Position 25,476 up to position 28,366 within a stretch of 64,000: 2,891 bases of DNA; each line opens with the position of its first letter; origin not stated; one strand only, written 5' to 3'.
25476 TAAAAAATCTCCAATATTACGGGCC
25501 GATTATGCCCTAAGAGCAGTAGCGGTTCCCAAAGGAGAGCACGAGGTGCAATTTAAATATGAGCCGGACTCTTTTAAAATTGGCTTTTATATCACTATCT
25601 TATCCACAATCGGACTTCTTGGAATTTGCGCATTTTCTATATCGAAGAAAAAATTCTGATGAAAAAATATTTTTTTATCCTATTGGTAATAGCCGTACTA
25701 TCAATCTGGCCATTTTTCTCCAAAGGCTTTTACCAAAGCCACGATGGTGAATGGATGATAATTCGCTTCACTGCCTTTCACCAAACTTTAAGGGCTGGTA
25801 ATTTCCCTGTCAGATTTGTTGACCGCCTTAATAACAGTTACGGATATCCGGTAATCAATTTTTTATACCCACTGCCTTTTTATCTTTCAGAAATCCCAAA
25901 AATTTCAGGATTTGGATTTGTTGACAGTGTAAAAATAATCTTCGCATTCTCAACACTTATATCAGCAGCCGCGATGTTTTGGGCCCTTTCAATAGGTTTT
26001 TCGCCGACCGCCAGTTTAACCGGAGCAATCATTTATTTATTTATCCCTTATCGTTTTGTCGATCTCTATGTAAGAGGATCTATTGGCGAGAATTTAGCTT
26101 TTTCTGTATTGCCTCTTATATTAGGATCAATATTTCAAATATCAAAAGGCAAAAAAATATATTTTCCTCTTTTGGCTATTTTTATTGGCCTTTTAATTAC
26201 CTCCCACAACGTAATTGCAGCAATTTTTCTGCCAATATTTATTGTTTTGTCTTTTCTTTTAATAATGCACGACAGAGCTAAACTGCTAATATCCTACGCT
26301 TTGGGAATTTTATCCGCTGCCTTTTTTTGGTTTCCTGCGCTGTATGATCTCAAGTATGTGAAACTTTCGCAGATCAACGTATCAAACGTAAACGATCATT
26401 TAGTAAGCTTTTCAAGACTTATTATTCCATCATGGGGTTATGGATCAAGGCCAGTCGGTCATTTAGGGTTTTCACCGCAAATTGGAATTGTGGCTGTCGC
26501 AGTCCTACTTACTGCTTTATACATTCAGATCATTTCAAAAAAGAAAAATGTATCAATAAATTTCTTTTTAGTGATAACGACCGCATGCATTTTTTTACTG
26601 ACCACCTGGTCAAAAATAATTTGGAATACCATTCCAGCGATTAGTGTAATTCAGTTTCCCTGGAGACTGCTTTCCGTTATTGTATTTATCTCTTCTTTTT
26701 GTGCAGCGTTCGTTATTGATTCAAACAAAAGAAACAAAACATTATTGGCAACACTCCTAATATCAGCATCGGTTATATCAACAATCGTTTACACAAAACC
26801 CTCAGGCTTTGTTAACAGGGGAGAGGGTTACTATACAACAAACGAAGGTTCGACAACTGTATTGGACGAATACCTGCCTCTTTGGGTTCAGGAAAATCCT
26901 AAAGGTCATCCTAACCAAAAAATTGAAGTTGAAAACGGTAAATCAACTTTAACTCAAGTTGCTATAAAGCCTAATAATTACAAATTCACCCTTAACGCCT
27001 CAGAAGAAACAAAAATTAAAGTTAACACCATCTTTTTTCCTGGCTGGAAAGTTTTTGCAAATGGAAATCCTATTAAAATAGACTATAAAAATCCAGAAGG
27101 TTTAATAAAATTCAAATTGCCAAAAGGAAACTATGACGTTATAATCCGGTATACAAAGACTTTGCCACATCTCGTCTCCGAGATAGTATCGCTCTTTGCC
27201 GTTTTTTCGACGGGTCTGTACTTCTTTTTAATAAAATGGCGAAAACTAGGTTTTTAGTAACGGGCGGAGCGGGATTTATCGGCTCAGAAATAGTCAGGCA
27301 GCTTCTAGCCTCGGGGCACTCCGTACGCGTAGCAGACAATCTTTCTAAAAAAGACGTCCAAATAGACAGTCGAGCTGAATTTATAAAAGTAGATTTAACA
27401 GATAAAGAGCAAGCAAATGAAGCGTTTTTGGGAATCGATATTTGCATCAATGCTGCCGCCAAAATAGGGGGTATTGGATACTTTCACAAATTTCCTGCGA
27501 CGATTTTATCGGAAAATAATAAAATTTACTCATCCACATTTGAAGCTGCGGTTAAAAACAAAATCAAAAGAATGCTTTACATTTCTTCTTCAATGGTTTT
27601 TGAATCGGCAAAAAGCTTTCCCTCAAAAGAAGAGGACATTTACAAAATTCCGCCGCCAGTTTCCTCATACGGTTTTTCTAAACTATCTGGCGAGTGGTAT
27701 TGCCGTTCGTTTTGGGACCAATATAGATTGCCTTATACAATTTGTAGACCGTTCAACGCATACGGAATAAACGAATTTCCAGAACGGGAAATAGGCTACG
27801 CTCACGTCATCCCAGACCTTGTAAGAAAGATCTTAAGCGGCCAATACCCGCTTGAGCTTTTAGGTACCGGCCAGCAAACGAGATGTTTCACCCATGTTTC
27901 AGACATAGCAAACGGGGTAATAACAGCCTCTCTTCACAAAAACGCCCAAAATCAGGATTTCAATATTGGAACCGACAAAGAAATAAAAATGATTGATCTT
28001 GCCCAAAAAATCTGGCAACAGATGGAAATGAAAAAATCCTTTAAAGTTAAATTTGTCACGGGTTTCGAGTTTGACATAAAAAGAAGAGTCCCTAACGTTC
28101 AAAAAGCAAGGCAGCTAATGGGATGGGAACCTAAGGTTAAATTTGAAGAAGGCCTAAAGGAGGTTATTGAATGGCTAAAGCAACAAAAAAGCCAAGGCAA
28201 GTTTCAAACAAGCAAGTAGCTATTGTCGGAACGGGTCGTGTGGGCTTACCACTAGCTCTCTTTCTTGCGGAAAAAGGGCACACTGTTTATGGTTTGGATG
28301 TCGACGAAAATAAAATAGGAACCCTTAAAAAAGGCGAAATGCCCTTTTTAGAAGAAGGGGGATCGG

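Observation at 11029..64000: A 53-kb envelope glycosylation island built from iterated modules of Dpm1-like GT2 plus GT-C transferase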

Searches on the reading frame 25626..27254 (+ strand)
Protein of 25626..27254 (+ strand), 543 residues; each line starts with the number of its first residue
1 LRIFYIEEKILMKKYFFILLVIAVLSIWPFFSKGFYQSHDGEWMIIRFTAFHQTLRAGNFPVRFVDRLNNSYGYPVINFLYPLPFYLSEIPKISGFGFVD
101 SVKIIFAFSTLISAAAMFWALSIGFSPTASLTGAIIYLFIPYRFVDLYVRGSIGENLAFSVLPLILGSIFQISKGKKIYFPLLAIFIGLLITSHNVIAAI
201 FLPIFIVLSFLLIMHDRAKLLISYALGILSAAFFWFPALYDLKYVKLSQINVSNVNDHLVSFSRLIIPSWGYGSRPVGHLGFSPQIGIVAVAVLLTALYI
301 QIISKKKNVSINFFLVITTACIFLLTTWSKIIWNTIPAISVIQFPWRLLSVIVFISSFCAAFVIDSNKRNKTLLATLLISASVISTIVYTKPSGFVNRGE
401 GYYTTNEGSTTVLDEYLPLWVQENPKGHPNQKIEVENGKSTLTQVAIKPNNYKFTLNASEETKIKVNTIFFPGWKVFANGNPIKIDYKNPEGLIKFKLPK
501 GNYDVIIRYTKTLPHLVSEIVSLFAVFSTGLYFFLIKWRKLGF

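Call 4: search_protein_families(library=pfam, proteins=[window:25626-27254:+], max_evalue=0.01)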
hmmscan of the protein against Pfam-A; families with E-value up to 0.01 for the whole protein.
window:25626-27254:+ (543 aa): 0 families

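Call 17: search_protein_families(library=ncbifam, proteins=[window:25626-27254:+], max_evalue=0.01)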
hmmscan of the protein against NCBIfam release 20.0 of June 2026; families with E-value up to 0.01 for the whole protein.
window:25626-27254:+ (543 aa): 0 families

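Call 37: find_homologous_proteins(query=window:25626-27254:+, max_evalue=0.00001)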
Query window:25626-27254:+ (543 aa): 710 proteins with E <= 0.00001 among 8000 candidates; the best 120 are listed.
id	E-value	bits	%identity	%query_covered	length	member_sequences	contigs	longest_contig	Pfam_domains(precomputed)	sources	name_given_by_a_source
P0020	0.0e+0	1172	100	98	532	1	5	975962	PF10131.16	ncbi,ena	-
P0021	3.9e-276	935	77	98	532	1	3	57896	PF10131.16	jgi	-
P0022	7.7e-275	931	76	98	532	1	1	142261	PF10131.16,PF09586.17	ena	-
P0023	1.1e-226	772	64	98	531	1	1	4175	PF10131.16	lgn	-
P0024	5.4e-225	766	64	98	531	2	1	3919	PF10131.16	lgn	-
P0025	1.4e-219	748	62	98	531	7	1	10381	PF10131.16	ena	-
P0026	3.6e-219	747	63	98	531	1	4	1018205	-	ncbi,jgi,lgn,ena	-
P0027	4.7e-218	743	62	98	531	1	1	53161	-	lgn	-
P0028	5.3e-217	740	62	98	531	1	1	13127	PF10131.16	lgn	-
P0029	4.0e-210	717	60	97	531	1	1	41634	PF10131.16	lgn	-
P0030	7.2e-208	710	62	95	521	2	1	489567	PF10131.16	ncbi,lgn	-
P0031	1.1e-203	696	59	97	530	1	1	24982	-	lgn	-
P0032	1.2e-202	693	58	97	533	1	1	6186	-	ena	-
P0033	1.7e-198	679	58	94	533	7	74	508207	-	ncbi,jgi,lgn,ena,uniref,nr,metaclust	ncbi:MAG: hypothetical protein UU05_C0002G0017 [Candidatus Curtissbacteria bacterium GW2011_GWA1_40_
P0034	2.5e-198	678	57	97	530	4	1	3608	-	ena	-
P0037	7.8e-197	673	56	97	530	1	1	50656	PF10131.16,PF09586.17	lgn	-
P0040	7.0e-196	670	57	97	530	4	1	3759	PF10131.16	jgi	-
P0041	1.3e-195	669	56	97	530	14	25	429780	PF10131.16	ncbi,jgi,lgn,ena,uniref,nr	ncbi:hypothetical protein A2W70_05405 [Candidatus Curtissbacteria bacterium RIFCSPLOWO2_02_41_11]|un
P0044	1.3e-194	666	55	97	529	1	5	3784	PF09586.17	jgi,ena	-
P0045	2.0e-194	665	56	97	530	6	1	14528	PF10131.16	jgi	-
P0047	1.2e-193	663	56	98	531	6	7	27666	PF10131.16,PF09586.17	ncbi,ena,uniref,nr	ncbi:hypothetical protein A3A48_04045 [Candidatus Curtissbacteria bacterium RIFCSPLOWO2_01_FULL_37_9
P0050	9.1e-193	660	55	97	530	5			PF10131.16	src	-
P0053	1.2e-191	656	54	97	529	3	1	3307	PF09586.17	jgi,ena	-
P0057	6.9e-191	654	56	97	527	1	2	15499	PF10131.16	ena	-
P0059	4.6e-190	651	55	97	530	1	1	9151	PF10131.16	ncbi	-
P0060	5.0e-190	651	54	97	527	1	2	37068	PF10131.16,PF09586.17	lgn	-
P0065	2.9e-189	648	54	98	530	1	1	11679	PF10131.16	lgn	-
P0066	1.7e-188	646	53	97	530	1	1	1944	PF10131.16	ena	-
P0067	1.9e-188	646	56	93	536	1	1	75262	PF10131.16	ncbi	-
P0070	1.6e-187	643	55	96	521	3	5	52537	PF10131.16,PF09586.17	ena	-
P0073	1.0e-186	640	55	94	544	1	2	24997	PF10131.16,PF09586.17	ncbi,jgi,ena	-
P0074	1.2e-186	640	56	95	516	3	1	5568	PF10131.16,PF09586.17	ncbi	ncbi:MAG: hypothetical protein A3B38_00005, partial [Candidatus Levybacteria bacterium RIFCSPLOWO2_0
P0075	1.4e-186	640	53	97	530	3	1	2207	PF10131.16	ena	-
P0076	7.3e-186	637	56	97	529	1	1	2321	PF10131.16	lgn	-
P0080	2.6e-184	632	54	98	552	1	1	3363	PF10131.16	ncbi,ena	-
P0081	3.3e-184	632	55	96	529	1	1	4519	PF10131.16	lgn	-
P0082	4.6e-184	631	55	97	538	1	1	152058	PF10131.16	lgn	-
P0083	6.9e-184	631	54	97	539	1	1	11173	PF10131.16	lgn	-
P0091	6.2e-183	628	54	96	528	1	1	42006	PF09586.17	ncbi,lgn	ncbi:MAG: YfhO family protein [Candidatus Curtissbacteria bacterium]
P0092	1.1e-182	627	54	97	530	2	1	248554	PF09586.17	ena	-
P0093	2.4e-182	626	55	97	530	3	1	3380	PF10131.16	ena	-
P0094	3.1e-182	625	54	98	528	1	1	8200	PF09586.17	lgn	-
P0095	5.1e-182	624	54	96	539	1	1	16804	PF10131.16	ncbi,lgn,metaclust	metaclust:status=active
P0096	7.6e-182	624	51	97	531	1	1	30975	PF10131.16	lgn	-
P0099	3.9e-181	622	53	97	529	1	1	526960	PF10131.16,PF09586.17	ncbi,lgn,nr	ncbi:MAG: YfhO family protein [Candidatus Curtissbacteria bacterium]|nr:YfhO family protein [Candida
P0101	8.6e-181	620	54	97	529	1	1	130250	PF10131.16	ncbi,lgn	-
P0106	6.0e-180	618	53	94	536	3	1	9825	PF10131.16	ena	-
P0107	1.4e-179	616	52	97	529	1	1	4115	PF10131.16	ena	-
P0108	1.5e-179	616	52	97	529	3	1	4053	PF10131.16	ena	-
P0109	2.4e-179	616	52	97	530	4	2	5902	PF10131.16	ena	-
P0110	2.8e-179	615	53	97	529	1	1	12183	PF10131.16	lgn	-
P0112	3.8e-179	615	53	97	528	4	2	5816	PF09586.17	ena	-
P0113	4.1e-179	615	52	98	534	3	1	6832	PF10131.16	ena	-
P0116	1.4e-178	613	52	97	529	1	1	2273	PF09586.17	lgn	-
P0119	2.6e-178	612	51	97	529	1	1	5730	PF10131.16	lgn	-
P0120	2.6e-178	612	52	97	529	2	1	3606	PF10131.16,PF09586.17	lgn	-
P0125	1.0e-177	610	53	98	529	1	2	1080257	PF10131.16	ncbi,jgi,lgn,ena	-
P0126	3.2e-177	609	53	97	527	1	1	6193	PF10131.16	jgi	-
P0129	1.1e-176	607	53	98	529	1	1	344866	PF10131.16,PF09586.17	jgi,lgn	jgi:hypothetical protein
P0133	4.8e-176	605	53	97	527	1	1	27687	PF09586.17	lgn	-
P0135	8.8e-176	604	51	98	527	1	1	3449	PF10131.16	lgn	-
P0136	3.4e-175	602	52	97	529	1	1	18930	PF09586.17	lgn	-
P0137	3.6e-175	602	51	94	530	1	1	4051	PF10131.16,PF09586.17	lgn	-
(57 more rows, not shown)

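Call 44: search_protein_families(library=pfam, proteins=[window:25659-27254:+], max_evalue=1)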
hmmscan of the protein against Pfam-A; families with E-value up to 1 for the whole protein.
window:25659-27254:+ (532 aa): 2 families
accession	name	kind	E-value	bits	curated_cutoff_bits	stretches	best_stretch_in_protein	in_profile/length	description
PF13567.11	DUF4131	-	0.14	12.3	31.6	1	332-421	4-84/165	Domain of unknown function (DUF4131)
PF24425.1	Ig_GP210_15th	-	0.2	12.1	27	1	420-456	4-40/120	Nuclear pore complex protein GP210, Ig-like domain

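Call 62: predict_structure(alignment_id=A4)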
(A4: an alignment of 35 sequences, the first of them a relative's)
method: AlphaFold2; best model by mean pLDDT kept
length: 532 residues; sequences in the alignment: 35
mean_pLDDT: 85.5   pTM: 0.89
mean pLDDT of the five models: 85.5, 85.4, 82.6, 80.2, 74.2
residues with pLDDT >= 90: 273; 70-90: 180; 50-70: 57; < 50: 22
segments of 3 or more residues with pLDDT < 50: 237-241, 391-402, 530-532
pLDDT, mean of each block of 10 residues (from residue 1): 90 88 73 79 85 71 61 92 90 92 98 97 95 83 93 98 94 97 91 97 94 97 83 62 74 75 66 84 96 90 97 90 74 85 98 92 94 83 67 43 68 73 87 88 94 91 93 92 94 91 89 96 76 39
secondary structure, 60 per line:
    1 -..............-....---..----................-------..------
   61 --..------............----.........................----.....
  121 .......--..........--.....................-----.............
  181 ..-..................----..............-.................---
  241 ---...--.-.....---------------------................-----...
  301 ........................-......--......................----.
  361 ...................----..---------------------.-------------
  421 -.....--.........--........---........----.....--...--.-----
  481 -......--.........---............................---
elements in order: H2-15 H17-20 H30-45 H71-82 H87-111 H116-127 H130-139 H142-162 H168-182 H184-201 H206-219 H221-233 H251-255 H277-292 H298-314 H316-324 H326-331 H334-355 H360-379 E422-426 E429-437 E440-447 E451-458 E463-467 E470-472 E482-487 E490-498 H502-529

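Call 68: find_encoding_contigs(protein=P0026, flank=10000, max_places=1)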
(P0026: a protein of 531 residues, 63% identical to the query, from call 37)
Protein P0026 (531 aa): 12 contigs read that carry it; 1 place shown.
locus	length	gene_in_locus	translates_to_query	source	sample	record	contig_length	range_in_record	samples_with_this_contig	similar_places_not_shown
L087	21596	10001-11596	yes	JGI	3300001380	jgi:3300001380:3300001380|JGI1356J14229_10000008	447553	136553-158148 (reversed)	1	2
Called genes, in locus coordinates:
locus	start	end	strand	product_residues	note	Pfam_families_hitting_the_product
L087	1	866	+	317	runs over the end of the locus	PF00106:adh_short (faint), PF01073:3Beta_HSD, PF01370:Epimerase, PF02719:Polysacc_synt_2, PF04321:RmlD_sub_bind, PF07993:NAD_binding_4 (faint), PF16363:GDP_Man_Dehyd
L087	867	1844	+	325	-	PF01370:Epimerase, PF04321:RmlD_sub_bind, PF05368:NmrA, PF16363:GDP_Man_Dehyd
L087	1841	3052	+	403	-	PF00535:Glycos_transf_2, PF13641:Glyco_tranf_2_3 (faint), PF04138:GtrA_DPMS_TM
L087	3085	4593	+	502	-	PF13231:PMT_2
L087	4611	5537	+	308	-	PF02729:OTCace_N, PF00185:OTCace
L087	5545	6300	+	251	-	PF00535:Glycos_transf_2, PF10111:Glyco_tranf_2_2, PF13641:Glyco_tranf_2_3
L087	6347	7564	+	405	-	PF26314:MptA_B_family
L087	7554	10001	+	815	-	PF09586:YfhO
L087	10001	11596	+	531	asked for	-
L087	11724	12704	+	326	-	PF01073:3Beta_HSD, PF01370:Epimerase, PF02719:Polysacc_synt_2 (weak), PF04321:RmlD_sub_bind, PF05368:NmrA (weak), PF07993:NAD_binding_4 (faint), PF13460:NAD_binding_10, PF16363:GDP_Man_Dehyd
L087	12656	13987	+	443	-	PF01210:NAD_Gly3P_dh_N (faint), PF02737:3HCDH_N (faint), PF03721:UDPG_MGDP_dh_N, PF00984:UDPG_MGDP_dh, PF03720:UDPG_MGDP_dh_C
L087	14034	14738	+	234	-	PF00535:Glycos_transf_2, PF13641:Glyco_tranf_2_3 (weak)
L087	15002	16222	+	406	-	-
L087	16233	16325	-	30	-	-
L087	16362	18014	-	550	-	-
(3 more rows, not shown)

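Call 69: find_encoding_contigs(protein=P0033, flank=10000, max_places=1)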
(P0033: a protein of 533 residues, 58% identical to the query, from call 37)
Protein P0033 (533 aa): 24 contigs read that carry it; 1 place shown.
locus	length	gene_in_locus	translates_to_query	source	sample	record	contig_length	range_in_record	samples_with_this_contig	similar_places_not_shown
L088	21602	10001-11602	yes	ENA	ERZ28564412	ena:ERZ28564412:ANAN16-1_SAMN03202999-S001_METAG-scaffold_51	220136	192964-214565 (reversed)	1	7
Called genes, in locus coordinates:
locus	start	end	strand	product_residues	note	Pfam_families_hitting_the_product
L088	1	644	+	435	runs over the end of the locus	-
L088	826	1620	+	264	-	PF02729:OTCace_N, PF00185:OTCace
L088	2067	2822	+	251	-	PF00535:Glycos_transf_2, PF10111:Glyco_tranf_2_2 (weak), PF13641:Glyco_tranf_2_3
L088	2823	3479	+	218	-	PF13489:Methyltransf_23 (weak), PF08241:Methyltransf_11, PF08242:Methyltransf_12 (weak)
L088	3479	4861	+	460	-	PF13231:PMT_2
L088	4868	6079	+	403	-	PF26314:MptA_B_family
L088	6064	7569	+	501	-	-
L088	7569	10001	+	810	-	PF09586:YfhO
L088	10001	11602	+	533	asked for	-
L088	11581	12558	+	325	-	PF00106:adh_short (weak), PF01073:3Beta_HSD, PF01370:Epimerase, PF02719:Polysacc_synt_2 (faint), PF04321:RmlD_sub_bind, PF05368:NmrA (weak), PF13460:NAD_binding_10, PF16363:GDP_Man_Dehyd, +1 more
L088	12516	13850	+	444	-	PF03721:UDPG_MGDP_dh_N, PF01210:NAD_Gly3P_dh_N (faint), PF00984:UDPG_MGDP_dh, PF14084:DUF4264 (faint), PF03720:UDPG_MGDP_dh_C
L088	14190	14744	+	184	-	-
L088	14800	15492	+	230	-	PF00535:Glycos_transf_2, PF13641:Glyco_tranf_2_3 (weak)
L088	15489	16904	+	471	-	-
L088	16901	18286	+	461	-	-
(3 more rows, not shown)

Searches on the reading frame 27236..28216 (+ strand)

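Call 4: search_protein_families(library=pfam, proteins=[window:27236-28216:+], max_evalue=0.01)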
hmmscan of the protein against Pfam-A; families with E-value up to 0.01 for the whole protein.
window:27236-28216:+ (327 aa): 10 families
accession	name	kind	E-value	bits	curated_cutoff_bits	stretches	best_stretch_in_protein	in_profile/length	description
PF01370.27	Epimerase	-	3.6e-53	180.9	20.9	1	7-245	2-240/240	NAD dependent epimerase/dehydratase family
PF16363.11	GDP_Man_Dehyd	-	4.4e-40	138.6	27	1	7-309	1-331/332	GDP-mannose 4,6 dehydratase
PF01073.25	3Beta_HSD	-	1.9e-15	57.1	22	1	7-153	1-154/280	3-beta hydroxysteroid dehydrogenase/isomerase family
PF13460.12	NAD_binding_10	-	2.5e-13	50.8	27.2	1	10-133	1-114/184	NAD(P)H-binding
PF04321.23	RmlD_sub_bind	-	1.2e-12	47.9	27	1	5-286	2-253/287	RmlD substrate binding domain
PF02719.21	Polysacc_synt_2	-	6.6e-08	32.5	20.2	1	7-118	2-128/293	Polysaccharide biosynthesis protein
PF07993.18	NAD_binding_4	-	1.8e-07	31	20.1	0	63-177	85-209/258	Male sterility protein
PF05368.20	NmrA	-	6.7e-07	29.6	27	1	3-129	2-119/298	NmrA-like family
PF00106.31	adh_short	-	7.6e-05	22.7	26.6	1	7-65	4-69/195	short chain dehydrogenase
PF03435.24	Sacchrp_dh_NADP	-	0.00055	20.7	25.1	1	11-77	5-79/129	Saccharopine dehydrogenase NADP binding domain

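Call 58: search_protein_families(library=ncbifam, proteins=[window:27236-28216:+], max_evalue=1e-10)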
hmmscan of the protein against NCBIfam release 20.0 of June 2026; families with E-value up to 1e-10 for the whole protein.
window:27236-28216:+ (327 aa): 14 families
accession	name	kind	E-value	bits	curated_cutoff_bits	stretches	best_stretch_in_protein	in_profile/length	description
TIGR01181.1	dTDP_gluc_dehyt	equivalog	7.8e-39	133.6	365.1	1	6-319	2-316/321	dTDP-glucose 4,6-dehydratase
NF047922.1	GDPFucSynFcl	equivalog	1.7e-36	126.3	500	1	3-318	2-305/308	GDP-L-fucose synthase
TIGR04180.1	EDH_00030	hypoth_equivalog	2.5e-36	125.3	475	1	7-301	2-296/297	NAD-dependent 4,6-dehydratase LegB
TIGR01179.1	galE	equivalog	2e-32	112.3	262.3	1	6-319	2-330/332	UDP-glucose 4-epimerase GalE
TIGR02197.1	heptose_epim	equivalog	2.1e-23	83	274.6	1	7-316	2-315/316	ADP-glyceromanno-heptose 6-epimerase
TIGR03466.1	HpnA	hypoth_equivalog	5.6e-21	74.8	367.65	1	6-260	3-243/327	hopanoid-associated sugar epimerase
NF007582.0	PRK10217.1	equivalog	8e-21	74.5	698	1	5-318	3-335/355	dTDP-glucose 4,6-dehydratase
NF007490.0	PRK10084.1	subfamily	2.6e-20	72.7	649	1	5-317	2-337/361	dTDP-glucose 4,6-dehydratase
NF008872.0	PRK11908.1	equivalog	2.2e-18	66.4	294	1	5-320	3-341/349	bifunctional UDP-4-keto-pentose/UDP-xylose synthase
NF011728.1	PRK15181.1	equivalog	2.9e-18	66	760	1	2-319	14-342/348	Vi polysaccharide biosynthesis UDP-N-acetylglucosaminuronic acid C-4 epimerase TviC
NF005998.1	PRK08125.1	equivalog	3.9e-18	65.2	777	1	3-313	315-648/649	bifunctional UDP-4-amino-4-deoxy-L-arabinose formyltransferase/UDP-glucuronic acid oxidase ArnA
NF008360.0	PRK11150.1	equivalog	5.5e-16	58.6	452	1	7-275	3-266/310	ADP-glyceromanno-heptose 6-epimerase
NF042422.1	oxyalk_red_OleD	equivalog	1.4e-14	54.2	580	1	5-126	2-118/329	2-alkyl-3-oxoalkanoate reductase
NF007956.0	PRK10675.1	subfamily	1.4e-12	47.5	394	1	5-316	2-331/338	UDP-glucose 4-epimerase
